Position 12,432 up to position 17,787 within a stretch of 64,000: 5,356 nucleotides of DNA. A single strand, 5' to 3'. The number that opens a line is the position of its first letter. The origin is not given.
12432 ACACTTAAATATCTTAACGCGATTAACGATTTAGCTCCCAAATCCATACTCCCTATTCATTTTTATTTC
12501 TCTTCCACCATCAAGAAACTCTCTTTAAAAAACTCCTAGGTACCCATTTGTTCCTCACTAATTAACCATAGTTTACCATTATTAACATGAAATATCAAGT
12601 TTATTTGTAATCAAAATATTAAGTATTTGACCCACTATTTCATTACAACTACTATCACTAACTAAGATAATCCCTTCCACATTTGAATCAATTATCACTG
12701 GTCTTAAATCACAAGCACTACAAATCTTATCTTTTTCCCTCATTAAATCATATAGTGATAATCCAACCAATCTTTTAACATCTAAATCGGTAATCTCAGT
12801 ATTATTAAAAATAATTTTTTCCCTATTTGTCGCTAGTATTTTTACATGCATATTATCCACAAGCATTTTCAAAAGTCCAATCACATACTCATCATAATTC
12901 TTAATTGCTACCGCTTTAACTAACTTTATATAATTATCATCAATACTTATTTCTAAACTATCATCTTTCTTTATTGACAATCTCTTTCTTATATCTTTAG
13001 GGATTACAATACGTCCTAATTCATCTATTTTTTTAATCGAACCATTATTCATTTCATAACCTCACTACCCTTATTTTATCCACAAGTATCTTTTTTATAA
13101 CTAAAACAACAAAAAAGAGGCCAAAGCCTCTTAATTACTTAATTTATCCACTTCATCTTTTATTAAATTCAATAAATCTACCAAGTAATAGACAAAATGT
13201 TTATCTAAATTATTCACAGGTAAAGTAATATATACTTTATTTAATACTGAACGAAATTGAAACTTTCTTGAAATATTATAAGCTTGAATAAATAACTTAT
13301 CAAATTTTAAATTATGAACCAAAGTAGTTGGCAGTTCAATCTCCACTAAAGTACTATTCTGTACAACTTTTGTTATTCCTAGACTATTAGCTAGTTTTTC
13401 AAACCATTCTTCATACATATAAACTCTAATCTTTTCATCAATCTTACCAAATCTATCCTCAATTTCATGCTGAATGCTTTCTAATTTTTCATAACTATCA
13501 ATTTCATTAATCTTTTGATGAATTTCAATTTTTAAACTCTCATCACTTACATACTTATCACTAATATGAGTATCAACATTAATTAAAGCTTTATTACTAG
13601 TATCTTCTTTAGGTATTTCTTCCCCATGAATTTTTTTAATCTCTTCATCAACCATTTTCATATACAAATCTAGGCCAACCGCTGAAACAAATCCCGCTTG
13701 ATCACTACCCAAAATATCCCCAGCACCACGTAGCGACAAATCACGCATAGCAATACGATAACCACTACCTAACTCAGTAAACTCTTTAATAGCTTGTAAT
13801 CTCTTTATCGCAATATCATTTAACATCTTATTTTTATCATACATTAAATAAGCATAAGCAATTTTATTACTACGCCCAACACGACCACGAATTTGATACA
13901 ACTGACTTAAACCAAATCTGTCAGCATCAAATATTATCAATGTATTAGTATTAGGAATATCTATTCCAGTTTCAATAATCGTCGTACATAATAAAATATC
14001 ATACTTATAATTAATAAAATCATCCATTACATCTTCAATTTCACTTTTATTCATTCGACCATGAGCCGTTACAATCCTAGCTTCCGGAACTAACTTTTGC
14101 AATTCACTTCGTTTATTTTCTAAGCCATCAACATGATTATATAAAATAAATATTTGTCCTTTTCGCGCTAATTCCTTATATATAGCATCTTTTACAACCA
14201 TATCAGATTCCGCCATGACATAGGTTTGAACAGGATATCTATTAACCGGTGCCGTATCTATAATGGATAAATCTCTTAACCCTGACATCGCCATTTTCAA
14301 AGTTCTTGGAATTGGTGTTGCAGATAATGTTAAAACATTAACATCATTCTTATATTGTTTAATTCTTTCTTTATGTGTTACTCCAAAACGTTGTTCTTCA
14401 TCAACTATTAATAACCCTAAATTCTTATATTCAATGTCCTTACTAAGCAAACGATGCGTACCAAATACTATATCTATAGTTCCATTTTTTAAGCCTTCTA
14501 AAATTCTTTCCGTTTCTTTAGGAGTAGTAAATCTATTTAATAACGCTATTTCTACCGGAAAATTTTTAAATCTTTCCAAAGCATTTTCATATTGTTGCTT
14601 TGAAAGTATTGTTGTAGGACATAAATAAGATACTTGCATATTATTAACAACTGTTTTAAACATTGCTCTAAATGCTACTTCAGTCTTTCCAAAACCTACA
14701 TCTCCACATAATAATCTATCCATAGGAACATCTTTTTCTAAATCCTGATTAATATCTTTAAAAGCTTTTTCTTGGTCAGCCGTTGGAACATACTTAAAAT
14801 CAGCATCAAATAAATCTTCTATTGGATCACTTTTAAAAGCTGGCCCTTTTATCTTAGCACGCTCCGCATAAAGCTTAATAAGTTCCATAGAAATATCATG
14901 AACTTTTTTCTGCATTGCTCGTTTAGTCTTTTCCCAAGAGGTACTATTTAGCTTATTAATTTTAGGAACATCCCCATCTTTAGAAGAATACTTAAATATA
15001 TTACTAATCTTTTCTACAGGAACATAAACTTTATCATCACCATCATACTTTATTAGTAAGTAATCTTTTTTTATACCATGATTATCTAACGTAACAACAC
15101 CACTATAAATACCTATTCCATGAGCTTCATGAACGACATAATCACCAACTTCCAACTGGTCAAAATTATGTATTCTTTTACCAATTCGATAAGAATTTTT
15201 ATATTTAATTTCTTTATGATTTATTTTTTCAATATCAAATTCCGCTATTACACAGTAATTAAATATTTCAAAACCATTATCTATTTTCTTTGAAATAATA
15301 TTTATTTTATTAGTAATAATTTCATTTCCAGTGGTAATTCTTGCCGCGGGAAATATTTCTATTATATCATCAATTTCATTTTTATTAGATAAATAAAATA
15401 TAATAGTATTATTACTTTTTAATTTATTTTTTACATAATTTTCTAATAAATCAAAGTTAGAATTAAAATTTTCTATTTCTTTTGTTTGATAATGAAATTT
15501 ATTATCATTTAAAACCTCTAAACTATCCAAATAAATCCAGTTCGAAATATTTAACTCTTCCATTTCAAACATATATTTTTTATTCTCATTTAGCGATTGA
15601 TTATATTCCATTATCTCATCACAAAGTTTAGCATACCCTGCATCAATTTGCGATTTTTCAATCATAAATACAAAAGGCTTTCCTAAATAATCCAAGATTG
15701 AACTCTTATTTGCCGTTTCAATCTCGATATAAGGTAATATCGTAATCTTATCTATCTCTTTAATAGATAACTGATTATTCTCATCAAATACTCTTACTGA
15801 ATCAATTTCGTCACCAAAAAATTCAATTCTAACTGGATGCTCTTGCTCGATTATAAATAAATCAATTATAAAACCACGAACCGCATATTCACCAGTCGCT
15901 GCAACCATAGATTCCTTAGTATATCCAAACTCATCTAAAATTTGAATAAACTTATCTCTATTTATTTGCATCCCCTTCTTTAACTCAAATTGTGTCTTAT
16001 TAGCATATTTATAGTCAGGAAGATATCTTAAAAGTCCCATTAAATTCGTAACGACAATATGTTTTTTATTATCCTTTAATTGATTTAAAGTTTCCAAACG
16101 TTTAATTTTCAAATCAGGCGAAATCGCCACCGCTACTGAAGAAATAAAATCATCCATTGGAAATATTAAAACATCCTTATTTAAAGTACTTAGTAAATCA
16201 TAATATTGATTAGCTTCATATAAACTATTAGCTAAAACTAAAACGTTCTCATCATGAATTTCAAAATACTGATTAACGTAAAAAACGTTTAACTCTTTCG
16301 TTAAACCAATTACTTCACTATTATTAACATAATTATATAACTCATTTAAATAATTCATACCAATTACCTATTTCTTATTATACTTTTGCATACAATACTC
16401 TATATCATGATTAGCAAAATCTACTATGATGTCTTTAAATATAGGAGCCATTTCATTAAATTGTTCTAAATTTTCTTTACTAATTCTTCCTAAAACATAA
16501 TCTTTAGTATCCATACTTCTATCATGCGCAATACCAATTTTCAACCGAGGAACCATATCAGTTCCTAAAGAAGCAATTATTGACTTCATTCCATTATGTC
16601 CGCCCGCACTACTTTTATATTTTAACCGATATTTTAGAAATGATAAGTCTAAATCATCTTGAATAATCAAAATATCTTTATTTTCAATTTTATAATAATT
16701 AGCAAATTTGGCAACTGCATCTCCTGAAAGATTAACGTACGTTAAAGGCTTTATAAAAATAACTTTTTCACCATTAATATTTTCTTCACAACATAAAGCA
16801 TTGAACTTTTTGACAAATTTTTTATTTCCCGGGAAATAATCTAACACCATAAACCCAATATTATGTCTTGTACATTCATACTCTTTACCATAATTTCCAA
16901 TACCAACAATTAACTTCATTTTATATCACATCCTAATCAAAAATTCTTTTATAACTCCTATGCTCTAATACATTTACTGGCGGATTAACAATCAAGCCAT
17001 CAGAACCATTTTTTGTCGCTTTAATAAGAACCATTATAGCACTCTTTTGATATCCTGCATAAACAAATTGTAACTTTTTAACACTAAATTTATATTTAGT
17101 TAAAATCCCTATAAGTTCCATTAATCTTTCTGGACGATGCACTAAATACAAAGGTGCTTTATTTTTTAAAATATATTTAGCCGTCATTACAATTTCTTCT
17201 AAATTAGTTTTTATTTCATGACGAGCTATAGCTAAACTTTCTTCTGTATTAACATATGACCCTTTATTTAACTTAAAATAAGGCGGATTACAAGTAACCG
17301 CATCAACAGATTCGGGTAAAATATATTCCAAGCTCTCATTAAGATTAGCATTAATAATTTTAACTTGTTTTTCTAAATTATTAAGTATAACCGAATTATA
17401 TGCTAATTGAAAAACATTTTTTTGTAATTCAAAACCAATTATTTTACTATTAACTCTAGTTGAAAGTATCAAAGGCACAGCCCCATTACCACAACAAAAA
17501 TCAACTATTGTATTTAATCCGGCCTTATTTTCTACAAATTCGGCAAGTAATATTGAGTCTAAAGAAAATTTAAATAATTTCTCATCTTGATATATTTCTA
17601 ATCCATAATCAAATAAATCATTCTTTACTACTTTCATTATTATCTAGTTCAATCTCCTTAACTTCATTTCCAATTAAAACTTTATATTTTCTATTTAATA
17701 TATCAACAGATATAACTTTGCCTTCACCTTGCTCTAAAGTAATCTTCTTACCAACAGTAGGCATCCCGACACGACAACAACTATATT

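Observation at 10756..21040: Six Noc-binding-site palindromes (four perfect) packed into 10.3 kb on one origin flank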

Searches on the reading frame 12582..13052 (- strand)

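Call 12: search_protein_families(library=ncbifam, proteins=[window:12582-13052:-])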
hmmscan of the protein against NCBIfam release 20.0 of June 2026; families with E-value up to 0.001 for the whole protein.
window:12582-13052:- (156 aa): 3 families
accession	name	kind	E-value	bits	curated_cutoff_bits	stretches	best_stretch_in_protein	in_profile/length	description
TIGR02851.1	spore_V_T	equivalog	3.5e-11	43.3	235.9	1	4-116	4-117/180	stage V sporulation protein T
TIGR01439.1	lp_hng_hel_AbrB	domain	4e-09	36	28.3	1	7-47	2-43/44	transcriptional regulator, AbrB family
NF040962.1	near_HgcAB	equivalog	2.1e-05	24.3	70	1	5-37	6-39/70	HgcAB-associated protein HgcC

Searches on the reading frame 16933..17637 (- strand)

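Call 12: search_protein_families(library=ncbifam, proteins=[window:16933-17637:-])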
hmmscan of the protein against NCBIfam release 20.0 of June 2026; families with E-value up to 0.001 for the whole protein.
window:16933-17637:- (234 aa): 10 families
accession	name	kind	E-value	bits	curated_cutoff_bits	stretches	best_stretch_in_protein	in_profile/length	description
TIGR03534.1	RF_mod_PrmC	equivalog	8.4e-12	45.1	199.1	1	38-186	83-238/253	peptide chain release factor N(5)-glutamine methyltransferase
TIGR00536.1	hemK_fam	subfamily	2.5e-11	43.2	115.5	1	36-164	110-241/286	HemK family protein methyltransferase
NF047853.1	tRm6a37MtseTrmN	equivalog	1.1e-08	35.1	350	1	22-208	26-209/244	tRNA(1)(Val) (adenine(37)-N(6))-methyltransferase TrmN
TIGR03533.1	L3_gln_methyl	equivalog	1.3e-07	31.3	229.7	1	32-128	114-207/284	50S ribosomal protein L3 N(5)-glutamine methyltransferase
NF053511.1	tRNA_U34_MnmM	equivalog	5.8e-07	29.2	135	1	42-121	19-99/183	tRNA 5-(aminomethyl)-2-thiouridylate-methyltransferase MnmM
NF011527.0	PRK14968.1-1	equivalog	1.4e-05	24.9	242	1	19-122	12-105/192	putative methyltransferase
NF011577.0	PRK15001.1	equivalog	2.7e-05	23.2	468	1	36-161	226-343/378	23S rRNA (guanine(1835)-N(2))-methyltransferase RlmG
TIGR03704.1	PrmC_rel_meth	equivalog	3.3e-05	23.4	248.8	1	34-124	80-167/251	putative protein N(5)-glutamine methyltransferase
NF011528.0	PRK14968.1-2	equivalog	0.00013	21.6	171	1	15-211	14-202/205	putative methyltransferase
NF033398.1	rRNA_meth_EmtA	equivalog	0.00068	19.1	625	1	37-189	184-324/336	EmtA family 23S rRNA (guanine(2470)) methyltransferase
